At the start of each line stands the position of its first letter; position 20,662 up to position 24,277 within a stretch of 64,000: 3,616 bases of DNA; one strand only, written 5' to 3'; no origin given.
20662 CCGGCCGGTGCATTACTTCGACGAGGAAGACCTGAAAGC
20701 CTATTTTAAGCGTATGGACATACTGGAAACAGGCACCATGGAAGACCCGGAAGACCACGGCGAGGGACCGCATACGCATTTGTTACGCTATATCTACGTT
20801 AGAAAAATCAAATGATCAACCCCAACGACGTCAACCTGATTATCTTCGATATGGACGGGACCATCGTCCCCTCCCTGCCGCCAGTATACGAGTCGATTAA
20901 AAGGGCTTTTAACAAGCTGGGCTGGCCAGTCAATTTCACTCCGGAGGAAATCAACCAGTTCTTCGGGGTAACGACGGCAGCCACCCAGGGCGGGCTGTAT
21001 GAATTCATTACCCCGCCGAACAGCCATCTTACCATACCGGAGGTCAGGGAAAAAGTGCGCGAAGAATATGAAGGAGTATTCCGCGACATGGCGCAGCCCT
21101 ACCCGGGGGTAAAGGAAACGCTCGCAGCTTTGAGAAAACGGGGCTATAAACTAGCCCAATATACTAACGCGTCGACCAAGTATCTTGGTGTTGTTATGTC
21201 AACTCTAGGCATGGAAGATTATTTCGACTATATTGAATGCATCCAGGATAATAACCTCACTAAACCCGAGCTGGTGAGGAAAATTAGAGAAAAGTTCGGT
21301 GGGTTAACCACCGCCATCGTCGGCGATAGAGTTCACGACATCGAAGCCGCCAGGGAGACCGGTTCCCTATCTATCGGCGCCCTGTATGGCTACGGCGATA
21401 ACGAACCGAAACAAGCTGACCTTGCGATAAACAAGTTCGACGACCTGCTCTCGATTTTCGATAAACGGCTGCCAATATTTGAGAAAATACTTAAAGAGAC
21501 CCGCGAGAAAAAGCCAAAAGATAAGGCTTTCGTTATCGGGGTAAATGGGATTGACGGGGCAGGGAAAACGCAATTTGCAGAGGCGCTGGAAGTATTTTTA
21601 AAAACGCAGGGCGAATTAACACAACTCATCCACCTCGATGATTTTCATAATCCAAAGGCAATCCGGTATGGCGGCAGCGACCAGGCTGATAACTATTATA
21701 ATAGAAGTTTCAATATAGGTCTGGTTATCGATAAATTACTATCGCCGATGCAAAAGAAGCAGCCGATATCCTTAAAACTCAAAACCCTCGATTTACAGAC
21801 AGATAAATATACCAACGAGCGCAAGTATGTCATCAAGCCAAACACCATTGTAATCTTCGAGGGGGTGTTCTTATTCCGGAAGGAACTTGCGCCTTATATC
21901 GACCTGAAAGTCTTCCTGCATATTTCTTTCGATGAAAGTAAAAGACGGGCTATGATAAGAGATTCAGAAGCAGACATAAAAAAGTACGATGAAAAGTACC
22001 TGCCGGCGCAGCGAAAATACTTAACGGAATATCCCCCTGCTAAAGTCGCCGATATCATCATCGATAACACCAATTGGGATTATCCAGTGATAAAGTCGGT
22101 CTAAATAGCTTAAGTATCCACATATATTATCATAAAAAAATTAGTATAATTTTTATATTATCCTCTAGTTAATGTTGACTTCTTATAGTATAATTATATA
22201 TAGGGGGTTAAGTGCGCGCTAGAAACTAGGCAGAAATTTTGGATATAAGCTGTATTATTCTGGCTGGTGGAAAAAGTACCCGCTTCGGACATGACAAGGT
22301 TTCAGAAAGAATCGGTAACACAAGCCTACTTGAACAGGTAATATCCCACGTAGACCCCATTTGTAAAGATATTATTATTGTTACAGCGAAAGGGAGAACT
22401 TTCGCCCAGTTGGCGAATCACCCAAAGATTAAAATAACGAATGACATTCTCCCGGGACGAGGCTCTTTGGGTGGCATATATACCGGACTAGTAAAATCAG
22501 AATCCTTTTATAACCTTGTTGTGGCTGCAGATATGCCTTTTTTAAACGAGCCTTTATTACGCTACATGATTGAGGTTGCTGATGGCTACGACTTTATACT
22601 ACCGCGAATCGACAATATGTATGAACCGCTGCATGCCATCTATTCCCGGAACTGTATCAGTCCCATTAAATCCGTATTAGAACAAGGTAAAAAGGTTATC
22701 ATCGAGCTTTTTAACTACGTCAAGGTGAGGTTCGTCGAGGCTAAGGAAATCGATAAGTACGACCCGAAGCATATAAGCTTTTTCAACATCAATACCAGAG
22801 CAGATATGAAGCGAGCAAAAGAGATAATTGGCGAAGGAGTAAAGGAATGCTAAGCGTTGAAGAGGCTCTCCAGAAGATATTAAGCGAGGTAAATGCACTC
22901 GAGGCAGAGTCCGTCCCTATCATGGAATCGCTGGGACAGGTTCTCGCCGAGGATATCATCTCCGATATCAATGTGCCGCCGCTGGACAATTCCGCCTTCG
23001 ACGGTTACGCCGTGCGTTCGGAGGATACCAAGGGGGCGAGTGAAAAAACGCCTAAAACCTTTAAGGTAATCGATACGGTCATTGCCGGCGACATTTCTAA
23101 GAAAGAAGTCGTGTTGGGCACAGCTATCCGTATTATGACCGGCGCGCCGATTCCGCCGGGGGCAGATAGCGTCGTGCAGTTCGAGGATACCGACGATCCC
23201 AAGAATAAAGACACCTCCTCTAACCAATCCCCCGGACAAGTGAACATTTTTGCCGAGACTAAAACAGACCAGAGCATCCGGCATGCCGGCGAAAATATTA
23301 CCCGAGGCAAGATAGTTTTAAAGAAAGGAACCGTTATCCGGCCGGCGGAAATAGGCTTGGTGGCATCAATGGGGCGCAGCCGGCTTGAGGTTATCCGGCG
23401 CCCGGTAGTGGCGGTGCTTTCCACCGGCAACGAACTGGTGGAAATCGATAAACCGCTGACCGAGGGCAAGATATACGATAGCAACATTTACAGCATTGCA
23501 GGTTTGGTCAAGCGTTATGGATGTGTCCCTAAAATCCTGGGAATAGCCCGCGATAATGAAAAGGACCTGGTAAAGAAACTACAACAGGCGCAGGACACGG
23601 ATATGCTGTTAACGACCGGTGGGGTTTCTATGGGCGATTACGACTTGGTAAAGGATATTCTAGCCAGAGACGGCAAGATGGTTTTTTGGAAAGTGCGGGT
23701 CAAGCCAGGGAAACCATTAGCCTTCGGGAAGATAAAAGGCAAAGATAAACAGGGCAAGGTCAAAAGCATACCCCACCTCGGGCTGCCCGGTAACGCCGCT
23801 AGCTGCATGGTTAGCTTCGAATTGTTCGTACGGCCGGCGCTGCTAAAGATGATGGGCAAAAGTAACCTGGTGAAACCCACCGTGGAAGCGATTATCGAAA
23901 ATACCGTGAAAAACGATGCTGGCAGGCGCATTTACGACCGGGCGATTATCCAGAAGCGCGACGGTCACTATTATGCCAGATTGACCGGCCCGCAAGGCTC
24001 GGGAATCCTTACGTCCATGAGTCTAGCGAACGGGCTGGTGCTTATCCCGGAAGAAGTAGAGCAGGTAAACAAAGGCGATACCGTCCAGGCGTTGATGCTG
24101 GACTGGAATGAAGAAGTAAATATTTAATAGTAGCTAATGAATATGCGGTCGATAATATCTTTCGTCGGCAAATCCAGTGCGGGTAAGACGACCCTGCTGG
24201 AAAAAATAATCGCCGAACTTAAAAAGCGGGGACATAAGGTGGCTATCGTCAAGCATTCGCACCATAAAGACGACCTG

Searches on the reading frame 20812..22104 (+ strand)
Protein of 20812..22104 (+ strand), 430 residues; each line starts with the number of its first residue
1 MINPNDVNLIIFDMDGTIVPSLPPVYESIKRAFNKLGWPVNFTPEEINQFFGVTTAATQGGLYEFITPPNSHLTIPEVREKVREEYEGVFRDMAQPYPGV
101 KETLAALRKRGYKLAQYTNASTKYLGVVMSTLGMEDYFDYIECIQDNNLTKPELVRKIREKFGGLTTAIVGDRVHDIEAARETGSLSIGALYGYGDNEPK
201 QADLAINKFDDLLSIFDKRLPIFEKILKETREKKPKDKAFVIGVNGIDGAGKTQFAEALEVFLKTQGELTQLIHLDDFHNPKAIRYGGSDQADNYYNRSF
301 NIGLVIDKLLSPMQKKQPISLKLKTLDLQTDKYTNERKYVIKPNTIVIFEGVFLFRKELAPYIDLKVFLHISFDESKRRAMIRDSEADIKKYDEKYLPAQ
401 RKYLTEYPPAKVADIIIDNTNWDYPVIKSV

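Call 20: search_protein_families(library=ncbifam, proteins=[window:20812-22104:+], max_evalue=0.00001)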
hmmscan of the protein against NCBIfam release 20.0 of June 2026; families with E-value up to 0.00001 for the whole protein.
window:20812-22104:+ (430 aa): 27 families (the best 25 are shown)
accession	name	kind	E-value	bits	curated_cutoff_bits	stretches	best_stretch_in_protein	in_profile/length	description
NF005807.0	PRK07667.1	equivalog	1.3e-26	93.4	221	1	233-417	11-192/193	kinase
NF009695.0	PRK13222.1-2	equivalog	5.1e-26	91.5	225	1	5-216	4-222/226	phosphoglycolate phosphatase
TIGR01449.2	PGP_bact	equivalog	5.7e-22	78.3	180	1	10-212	1-209/213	phosphoglycolate phosphatase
NF009697.0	PRK13222.1-4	equivalog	7.8e-20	71.2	327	1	5-218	5-224/232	phosphoglycolate phosphatase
NF009694.0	PRK13222.1-1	equivalog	2.5e-15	56.5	415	1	85-216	101-239/252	phosphoglycolate phosphatase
NF009804.0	PRK13288.1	equivalog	1.3e-14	54.1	218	1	7-218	3-212/215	pyrophosphatase PpaX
TIGR02253.1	CTE7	subfamily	1.4e-13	51.1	169.75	1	9-212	4-220/221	TIGR02253 family HAD-type hydrolase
NF009698.0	PRK13223.1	equivalog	1.5e-12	47.3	466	1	8-216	14-226/272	phosphoglycolate phosphatase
NF005213.0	PRK06698.1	equivalog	2.8e-12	46.2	768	1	9-215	243-452/459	bifunctional 5'-methylthioadenosine/S-adenosylhomocysteine nucleosidase/phosphatase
NF004018.0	PRK05480.1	equivalog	8e-12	45.1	180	1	237-420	4-188/210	uridine kinase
TIGR01454.1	AHBA_synth_RP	hypoth_equivalog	1.3e-11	44.5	246.65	1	11-214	2-201/205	AHBA synthesis associated protein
TIGR00235.1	udk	equivalog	9.8e-11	41.7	220.3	1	237-419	4-187/207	uridine kinase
NF008087.0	PRK10826.1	equivalog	1e-10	41.6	191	1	2-152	2-149/222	hexitol phosphatase HxpB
TIGR03351.1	PhnX-like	hypoth_equivalog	7.4e-10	39.2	218.9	1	8-198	2-198/220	phosphonatase-like hydrolase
NF009699.0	PRK13225.1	equivalog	6.4e-09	35.7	368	1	4-198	59-246/273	phosphoglycolate phosphatase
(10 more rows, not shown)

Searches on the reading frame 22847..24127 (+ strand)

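Call 20: search_protein_families(library=ncbifam, proteins=[window:22847-24127:+], max_evalue=0.00001)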
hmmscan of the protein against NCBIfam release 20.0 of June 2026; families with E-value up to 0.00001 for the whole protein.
window:22847-24127:+ (426 aa): 7 families
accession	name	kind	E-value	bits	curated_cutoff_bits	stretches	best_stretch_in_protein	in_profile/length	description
NF007960.1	PRK10680.1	equivalog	3.7e-124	414.6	440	1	2-416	1-399/401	molybdopterin molybdotransferase MoeA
NF045515.2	Glp_gephyrin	equivalog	8.9e-116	386.9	475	1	3-418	2-403/403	molybdotransferase-like divisome protein Glp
NF050098.1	MoeA_actino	exception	7.6e-111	370.7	560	1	3-418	2-400/400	molybdopterin molybdotransferase MoeA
NF011068.0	PRK14498.1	equivalog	2.2e-109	366.3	534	1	2-421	10-413/647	molybdopterin biosynthesis protein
NF011060.0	PRK14491.1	equivalog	5.3e-109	365.3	532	1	1-415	199-591/598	bifunctional molybdopterin-guanine dinucleotide biosynthesis adaptor protein MobB/molybdopterin molybdotransferase MoeA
NF011067.0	PRK14497.1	equivalog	3.1e-66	224.1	536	1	2-417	11-403/546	putative molybdopterin biosynthesis protein MoeA/unknown domain fusion protein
TIGR00177.1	molyb_syn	domain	9.8e-28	97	85.35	1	186-330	2-148/148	molybdenum cofactor synthesis domain-containing protein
